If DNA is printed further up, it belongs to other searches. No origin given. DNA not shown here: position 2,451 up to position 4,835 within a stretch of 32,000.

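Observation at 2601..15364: Cytoplasmic Psr/Phs-like molybdoenzyme plus four-cluster ferredoxin subunit placed directly in front of an EFG-less nuo operon: candidate non-NADH electron-input module for complex I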

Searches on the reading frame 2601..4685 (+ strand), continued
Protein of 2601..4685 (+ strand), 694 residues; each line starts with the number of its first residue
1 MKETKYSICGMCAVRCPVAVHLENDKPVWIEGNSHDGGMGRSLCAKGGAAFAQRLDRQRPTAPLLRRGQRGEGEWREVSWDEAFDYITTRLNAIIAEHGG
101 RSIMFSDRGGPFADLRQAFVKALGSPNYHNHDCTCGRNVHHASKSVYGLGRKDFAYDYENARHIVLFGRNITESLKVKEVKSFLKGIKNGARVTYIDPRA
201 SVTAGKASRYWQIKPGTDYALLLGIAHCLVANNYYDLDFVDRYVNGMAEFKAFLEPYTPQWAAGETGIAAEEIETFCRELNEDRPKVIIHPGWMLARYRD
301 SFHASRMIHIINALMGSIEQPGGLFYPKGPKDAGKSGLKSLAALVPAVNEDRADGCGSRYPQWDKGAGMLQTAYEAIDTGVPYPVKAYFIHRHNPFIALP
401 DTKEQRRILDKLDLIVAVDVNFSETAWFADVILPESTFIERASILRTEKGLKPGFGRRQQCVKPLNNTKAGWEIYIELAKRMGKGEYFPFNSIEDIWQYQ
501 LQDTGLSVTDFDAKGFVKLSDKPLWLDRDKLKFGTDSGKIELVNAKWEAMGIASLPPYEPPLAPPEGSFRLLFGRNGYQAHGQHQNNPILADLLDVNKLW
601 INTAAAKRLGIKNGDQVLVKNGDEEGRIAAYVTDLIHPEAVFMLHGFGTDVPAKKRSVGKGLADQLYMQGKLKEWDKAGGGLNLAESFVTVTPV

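Call 42: find_encoding_contigs(protein=P0170, flank=10000, max_places=1)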
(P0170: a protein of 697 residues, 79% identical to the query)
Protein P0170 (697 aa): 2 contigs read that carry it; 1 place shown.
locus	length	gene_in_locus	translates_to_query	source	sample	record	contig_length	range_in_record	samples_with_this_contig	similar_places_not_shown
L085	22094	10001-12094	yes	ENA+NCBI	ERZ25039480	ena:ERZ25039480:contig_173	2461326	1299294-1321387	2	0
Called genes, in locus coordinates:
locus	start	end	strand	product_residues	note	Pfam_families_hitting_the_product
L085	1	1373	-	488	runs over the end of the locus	PF00089:Trypsin, PF13365:Trypsin_2, PF00595:PDZ, PF13180:PDZ_2, PF17820:PDZ_6, PF13180:PDZ_2 (weak)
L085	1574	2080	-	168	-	PF00011:HSP20, PF17886:ArsA_HSP20 (weak)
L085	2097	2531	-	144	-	PF00011:HSP20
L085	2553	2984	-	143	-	PF00011:HSP20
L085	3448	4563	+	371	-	PF00724:Oxidored_FMN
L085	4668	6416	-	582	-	PF02310:B12-binding, PF04055:Radical_SAM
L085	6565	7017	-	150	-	PF12276:DUF3617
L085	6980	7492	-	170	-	-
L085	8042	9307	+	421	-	PF01925:TauE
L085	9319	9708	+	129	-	PF01925:TauE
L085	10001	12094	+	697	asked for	PF04879:Molybdop_Fe4S4, PF00384:Molybdopterin, PF01568:Molydop_binding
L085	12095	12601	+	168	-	PF12837:Fer4_6 (faint), PF13237:Fer4_10 (faint), PF12838:Fer4_7 (weak), PF13247:Fer4_11, PF13187:Fer4_9 (weak), PF12838:Fer4_7 (weak), PF12797:Fer4_2 (weak), PF00037:Fer4 (weak)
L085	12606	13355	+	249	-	PF13510:Fer2_4, PF13237:Fer4_10 (faint), PF12837:Fer4_6 (weak), PF00037:Fer4 (weak), PF12838:Fer4_7 (weak), PF13187:Fer4_9 (weak)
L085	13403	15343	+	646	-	PF10589:NADH_4Fe-4S, PF14691:Fer4_20, PF07992:Pyr_redox_2, PF01946:Thi4 (weak), PF00070:Pyr_redox (weak), PF01266:DAO (weak), PF07992:Pyr_redox_2, PF13450:NAD_binding_8, +1 more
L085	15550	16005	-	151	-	PF11969:DcpS_C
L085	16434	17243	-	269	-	PF13189:Cytidylate_kin2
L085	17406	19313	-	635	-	PF00916:Sulfate_transp, PF01740:STAS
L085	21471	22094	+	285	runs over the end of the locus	PF02673:BacA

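Call 48: find_encoding_contigs(protein=P0173, flank=9000, max_places=1)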
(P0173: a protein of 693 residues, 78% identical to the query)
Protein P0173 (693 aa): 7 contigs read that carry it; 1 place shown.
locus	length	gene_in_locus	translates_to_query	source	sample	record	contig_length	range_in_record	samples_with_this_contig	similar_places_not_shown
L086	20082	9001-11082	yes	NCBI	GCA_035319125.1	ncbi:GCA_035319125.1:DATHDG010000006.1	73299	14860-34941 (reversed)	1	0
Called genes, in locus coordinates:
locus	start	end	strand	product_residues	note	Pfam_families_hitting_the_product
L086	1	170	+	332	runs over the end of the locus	-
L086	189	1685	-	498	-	-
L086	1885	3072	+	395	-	PF03595:SLAC1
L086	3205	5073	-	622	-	PF02705:K_trans, PF22776:K_trans_C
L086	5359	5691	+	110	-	-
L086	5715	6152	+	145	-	PF02580:Tyr_Deacylase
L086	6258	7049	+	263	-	PF06167:Peptidase_M90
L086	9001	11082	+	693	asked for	PF04879:Molybdop_Fe4S4, PF00384:Molybdopterin, PF01568:Molydop_binding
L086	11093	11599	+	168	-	PF12837:Fer4_6 (faint), PF12838:Fer4_7 (weak), PF13237:Fer4_10 (weak), PF13247:Fer4_11, PF13187:Fer4_9 (weak), PF12838:Fer4_7, PF12797:Fer4_2 (weak), PF00037:Fer4 (weak)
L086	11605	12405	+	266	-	PF13510:Fer2_4, PF13237:Fer4_10 (weak), PF14697:Fer4_21, PF12797:Fer4_2 (weak), PF00037:Fer4, PF12837:Fer4_6, PF12838:Fer4_7 (weak), PF13237:Fer4_10 (weak), +3 more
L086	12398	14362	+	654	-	PF10589:NADH_4Fe-4S, PF14691:Fer4_20, PF01946:Thi4 (weak), PF00070:Pyr_redox (weak), PF01266:DAO (faint), PF07992:Pyr_redox_2, PF13450:NAD_binding_8, PF13738:Pyr_redox_3 (faint)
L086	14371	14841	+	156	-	PF01451:LMWPc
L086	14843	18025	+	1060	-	PF01326:PPDK_N, PF00391:PEP-utilizers, PF21708:Glyco_hydro_59_C (faint)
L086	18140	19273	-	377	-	PF07228:SpoIIE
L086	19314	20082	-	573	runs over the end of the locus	PF12837:Fer4_6 (faint), PF12838:Fer4_7 (weak), PF13187:Fer4_9 (weak), PF13237:Fer4_10 (weak), PF14697:Fer4_21 (weak), PF00037:Fer4 (weak), PF02906:Fe_hyd_lg_C, PF04060:FeS (weak)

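Call 49: find_encoding_contigs(protein=P0201, flank=9000, max_places=1)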
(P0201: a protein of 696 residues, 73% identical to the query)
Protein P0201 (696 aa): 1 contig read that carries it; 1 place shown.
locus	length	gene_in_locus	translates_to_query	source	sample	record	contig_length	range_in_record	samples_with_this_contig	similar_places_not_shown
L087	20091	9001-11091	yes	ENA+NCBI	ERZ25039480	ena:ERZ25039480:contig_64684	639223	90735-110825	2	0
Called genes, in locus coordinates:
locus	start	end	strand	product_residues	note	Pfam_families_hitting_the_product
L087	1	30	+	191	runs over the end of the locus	PF04011:LemA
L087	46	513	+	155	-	PF13690:CheX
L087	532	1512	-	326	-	PF01116:F_bP_aldolase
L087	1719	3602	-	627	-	PF02554:CstA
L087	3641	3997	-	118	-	PF02635:DsrE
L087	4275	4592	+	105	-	-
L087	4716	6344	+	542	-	PF03023:MurJ, PF01554:MatE (weak)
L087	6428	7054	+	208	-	PF00753:Lactamase_B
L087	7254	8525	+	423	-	PF01925:TauE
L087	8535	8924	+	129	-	PF01925:TauE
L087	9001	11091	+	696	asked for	PF04879:Molybdop_Fe4S4, PF00384:Molybdopterin, PF01568:Molydop_binding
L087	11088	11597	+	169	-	PF13237:Fer4_10 (faint), PF12837:Fer4_6 (faint), PF12838:Fer4_7 (weak), PF13247:Fer4_11, PF13187:Fer4_9 (weak), PF12838:Fer4_7 (weak), PF00037:Fer4 (weak), PF12797:Fer4_2 (weak)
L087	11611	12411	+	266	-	PF13510:Fer2_4, PF12797:Fer4_2 (faint), PF12837:Fer4_6 (faint), PF13187:Fer4_9 (weak), PF13237:Fer4_10 (weak), PF14697:Fer4_21, PF00037:Fer4, PF12838:Fer4_7 (weak), +2 more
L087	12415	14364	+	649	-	PF10589:NADH_4Fe-4S, PF14691:Fer4_20, PF07992:Pyr_redox_2 (weak), PF13738:Pyr_redox_3 (faint), PF00070:Pyr_redox (weak), PF01266:DAO (weak), PF07992:Pyr_redox_2, PF13450:NAD_binding_8, +2 more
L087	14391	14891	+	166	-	PF01451:LMWPc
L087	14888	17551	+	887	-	PF01326:PPDK_N, PF00391:PEP-utilizers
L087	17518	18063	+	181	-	PF21708:Glyco_hydro_59_C (weak)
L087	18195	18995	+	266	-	PF19293:CdaA_N, PF02457:DAC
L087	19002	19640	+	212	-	PF07949:YbbR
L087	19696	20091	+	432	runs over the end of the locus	PF02878:PGM_PMM_I, PF02879:PGM_PMM_II, PF02880:PGM_PMM_III, PF00408:PGM_PMM_IV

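Call 50: find_encoding_contigs(protein=P0226, flank=9000, max_places=1)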
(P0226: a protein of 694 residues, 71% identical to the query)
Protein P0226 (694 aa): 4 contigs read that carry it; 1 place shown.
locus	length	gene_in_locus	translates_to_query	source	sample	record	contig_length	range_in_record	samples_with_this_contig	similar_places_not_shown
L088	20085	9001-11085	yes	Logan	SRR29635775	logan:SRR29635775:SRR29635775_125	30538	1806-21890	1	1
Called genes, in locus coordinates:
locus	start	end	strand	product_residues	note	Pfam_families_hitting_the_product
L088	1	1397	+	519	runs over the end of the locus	PF03023:MurJ, PF01554:MatE (weak)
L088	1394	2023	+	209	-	PF00753:Lactamase_B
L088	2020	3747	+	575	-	PF12974:Phosphonate-bd, PF09084:NMT1 (faint), PF12974:Phosphonate-bd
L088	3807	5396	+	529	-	PF17203:sCache_3_2, PF00672:HAMP (faint), PF00512:HisKA, PF02518:HATPase_c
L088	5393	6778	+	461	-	PF00072:Response_reg, PF01078:Mg_chelatase (faint), PF00158:Sigma54_activat, PF14532:Sigma54_activ_2, PF07728:AAA_5 (weak), PF25601:AAA_lid_14, PF02954:HTH_8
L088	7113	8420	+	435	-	PF01925:TauE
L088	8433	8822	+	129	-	PF01925:TauE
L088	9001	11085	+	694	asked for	PF04879:Molybdop_Fe4S4, PF00384:Molybdopterin, PF01568:Molydop_binding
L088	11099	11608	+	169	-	PF13237:Fer4_10 (faint), PF12837:Fer4_6 (faint), PF12838:Fer4_7 (weak), PF13247:Fer4_11, PF12838:Fer4_7 (weak), PF13187:Fer4_9 (weak), PF00037:Fer4 (weak), PF12797:Fer4_2 (weak)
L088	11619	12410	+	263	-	PF00111:Fer2, PF13510:Fer2_4, PF12838:Fer4_7, PF14697:Fer4_21, PF00037:Fer4, PF12797:Fer4_2 (weak), PF12837:Fer4_6 (weak), PF12838:Fer4_7 (weak), +1 more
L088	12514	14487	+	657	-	PF10589:NADH_4Fe-4S, PF14691:Fer4_20, PF00070:Pyr_redox (faint), PF01946:Thi4 (faint), PF07992:Pyr_redox_2, PF13450:NAD_binding_8, PF13738:Pyr_redox_3 (faint)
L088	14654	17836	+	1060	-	PF01326:PPDK_N, PF00391:PEP-utilizers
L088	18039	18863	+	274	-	PF19293:CdaA_N, PF02457:DAC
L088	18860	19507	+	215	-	PF07949:YbbR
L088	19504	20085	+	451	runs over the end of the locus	PF02878:PGM_PMM_I, PF02879:PGM_PMM_II, PF02880:PGM_PMM_III, PF00408:PGM_PMM_IV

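Call 54: find_encoding_contigs(protein=P0212, flank=9000, max_places=1)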
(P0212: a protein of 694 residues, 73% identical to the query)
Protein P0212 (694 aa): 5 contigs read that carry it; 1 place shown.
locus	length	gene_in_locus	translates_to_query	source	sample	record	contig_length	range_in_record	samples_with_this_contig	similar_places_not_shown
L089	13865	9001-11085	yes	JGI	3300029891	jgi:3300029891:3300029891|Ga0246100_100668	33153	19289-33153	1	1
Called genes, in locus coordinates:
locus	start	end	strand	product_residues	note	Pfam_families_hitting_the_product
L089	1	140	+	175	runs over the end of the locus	PF13183:Fer4_8 (faint), PF12797:Fer4_2 (faint), PF13237:Fer4_10, PF12837:Fer4_6 (faint), PF13187:Fer4_9 (weak), PF14697:Fer4_21, PF12838:Fer4_7, PF00037:Fer4, +1 more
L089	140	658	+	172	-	PF00499:Oxidored_q3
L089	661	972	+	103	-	PF00420:Oxidored_q2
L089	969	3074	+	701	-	PF00662:Proton_antipo_N, PF00361:Proton_antipo_M, PF01010:Proton_antipo_C (weak)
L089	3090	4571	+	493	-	PF00361:Proton_antipo_M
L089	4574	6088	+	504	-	PF00361:Proton_antipo_M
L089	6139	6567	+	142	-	PF00571:CBS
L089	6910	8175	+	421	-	PF01925:TauE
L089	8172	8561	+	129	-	PF01925:TauE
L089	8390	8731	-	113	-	-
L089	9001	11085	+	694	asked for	PF04879:Molybdop_Fe4S4, PF00384:Molybdopterin, PF01568:Molydop_binding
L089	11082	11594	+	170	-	PF13237:Fer4_10 (faint), PF13247:Fer4_11, PF12838:Fer4_7 (weak), PF13187:Fer4_9 (weak), PF00037:Fer4 (weak), PF12797:Fer4_2 (weak), PF12837:Fer4_6 (weak)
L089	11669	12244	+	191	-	PF26309:DUF8082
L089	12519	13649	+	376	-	PF14827:dCache_3, PF00672:HAMP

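Call 55: find_encoding_contigs(protein=P0233, flank=9000, max_places=1)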
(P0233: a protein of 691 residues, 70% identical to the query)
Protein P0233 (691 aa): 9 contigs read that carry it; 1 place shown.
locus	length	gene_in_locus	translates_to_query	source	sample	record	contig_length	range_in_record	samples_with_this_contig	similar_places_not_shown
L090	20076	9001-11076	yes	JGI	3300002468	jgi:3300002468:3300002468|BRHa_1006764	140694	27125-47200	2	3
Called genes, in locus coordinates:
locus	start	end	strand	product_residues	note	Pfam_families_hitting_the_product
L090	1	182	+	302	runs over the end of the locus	PF00781:DAGK_cat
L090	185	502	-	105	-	PF04972:BON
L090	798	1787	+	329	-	PF03631:Virul_fac_BrkB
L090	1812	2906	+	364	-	PF01594:AI-2E_transport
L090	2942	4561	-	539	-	PF13263:PHP_C (weak), PF04655:APH_6_hur (weak), PF01636:APH, PF01633:Choline_kinase (weak), PF02958:EcKL (weak)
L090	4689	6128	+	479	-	PF00072:Response_reg, PF07724:AAA_2 (faint), PF00158:Sigma54_activat, PF14532:Sigma54_activ_2, PF07728:AAA_5 (weak), PF25601:AAA_lid_14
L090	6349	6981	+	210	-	-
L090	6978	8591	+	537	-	PF13188:PAS_8 (weak), PF13426:PAS_9, PF00512:HisKA, PF02518:HATPase_c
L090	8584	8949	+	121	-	PF00072:Response_reg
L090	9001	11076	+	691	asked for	PF04879:Molybdop_Fe4S4, PF00384:Molybdopterin, PF01568:Molydop_binding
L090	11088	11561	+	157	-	PF12838:Fer4_7 (weak), PF13247:Fer4_11, PF14697:Fer4_21 (weak), PF13187:Fer4_9, PF12838:Fer4_7, PF12797:Fer4_2 (weak), PF00037:Fer4, PF12837:Fer4_6 (weak), +1 more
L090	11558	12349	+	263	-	PF13510:Fer2_4, PF13187:Fer4_9 (faint), PF25160:LdpA_Fe-S-bd (faint), PF12838:Fer4_7, PF14697:Fer4_21, PF00037:Fer4, PF12797:Fer4_2 (weak), PF12837:Fer4_6 (weak)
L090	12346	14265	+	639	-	PF03486:HI0933_like (faint), PF10589:NADH_4Fe-4S, PF14691:Fer4_20, PF01946:Thi4, PF01266:DAO (weak), PF01494:FAD_binding_3 (weak), PF07992:Pyr_redox_2, PF13450:NAD_binding_8, +3 more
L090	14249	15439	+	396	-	PF01590:GAF, PF13185:GAF_2, PF13492:GAF_3, PF08448:PAS_4, PF13426:PAS_9 (weak), PF00512:HisKA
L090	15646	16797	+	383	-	PF01925:TauE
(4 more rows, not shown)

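Call 56: find_encoding_contigs(protein=P0127, flank=9000, max_places=1)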
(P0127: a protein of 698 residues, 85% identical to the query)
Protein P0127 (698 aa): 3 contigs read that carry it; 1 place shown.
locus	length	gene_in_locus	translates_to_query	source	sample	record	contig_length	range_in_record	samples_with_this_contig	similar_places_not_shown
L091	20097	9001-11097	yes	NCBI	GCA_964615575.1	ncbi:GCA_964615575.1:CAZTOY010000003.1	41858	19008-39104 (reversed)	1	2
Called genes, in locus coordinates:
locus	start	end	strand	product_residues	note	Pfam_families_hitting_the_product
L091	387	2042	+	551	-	PF12974:Phosphonate-bd, PF09084:NMT1 (faint), PF12974:Phosphonate-bd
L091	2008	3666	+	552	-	PF17203:sCache_3_2, PF00672:HAMP (faint), PF00512:HisKA, PF02518:HATPase_c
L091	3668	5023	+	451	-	PF00072:Response_reg, PF20030:bpMoxR (faint), PF00158:Sigma54_activat, PF14532:Sigma54_activ_2, PF07728:AAA_5 (weak), PF25601:AAA_lid_14, PF02954:HTH_8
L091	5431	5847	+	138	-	PF00582:Usp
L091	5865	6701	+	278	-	PF12974:Phosphonate-bd, PF09084:NMT1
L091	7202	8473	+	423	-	PF01925:TauE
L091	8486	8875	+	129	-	PF01925:TauE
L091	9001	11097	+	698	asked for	PF04879:Molybdop_Fe4S4, PF00384:Molybdopterin, PF01568:Molydop_binding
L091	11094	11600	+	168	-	PF13237:Fer4_10 (faint), PF12837:Fer4_6 (faint), PF12838:Fer4_7 (weak), PF13247:Fer4_11, PF12838:Fer4_7 (weak), PF13187:Fer4_9 (weak), PF12797:Fer4_2 (weak), PF00037:Fer4 (weak)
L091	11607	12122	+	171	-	PF01058:Oxidored_q6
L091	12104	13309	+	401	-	PF00346:Complex1_49kDa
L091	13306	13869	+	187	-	PF13183:Fer4_8 (faint), PF13187:Fer4_9 (faint), PF12797:Fer4_2 (faint), PF00037:Fer4 (faint), PF12838:Fer4_7, PF13237:Fer4_10 (weak), PF13484:Fer4_16 (faint)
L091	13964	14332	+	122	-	PF00507:Oxidored_q4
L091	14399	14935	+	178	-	PF00329:Complex1_30kDa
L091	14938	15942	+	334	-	PF00146:NADHdh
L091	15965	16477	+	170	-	PF00499:Oxidored_q3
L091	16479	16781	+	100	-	PF00420:Oxidored_q2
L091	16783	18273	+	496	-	PF00361:Proton_antipo_M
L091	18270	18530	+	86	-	-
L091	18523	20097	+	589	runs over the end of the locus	PF10125:NADHdeh_related (weak), PF00361:Proton_antipo_M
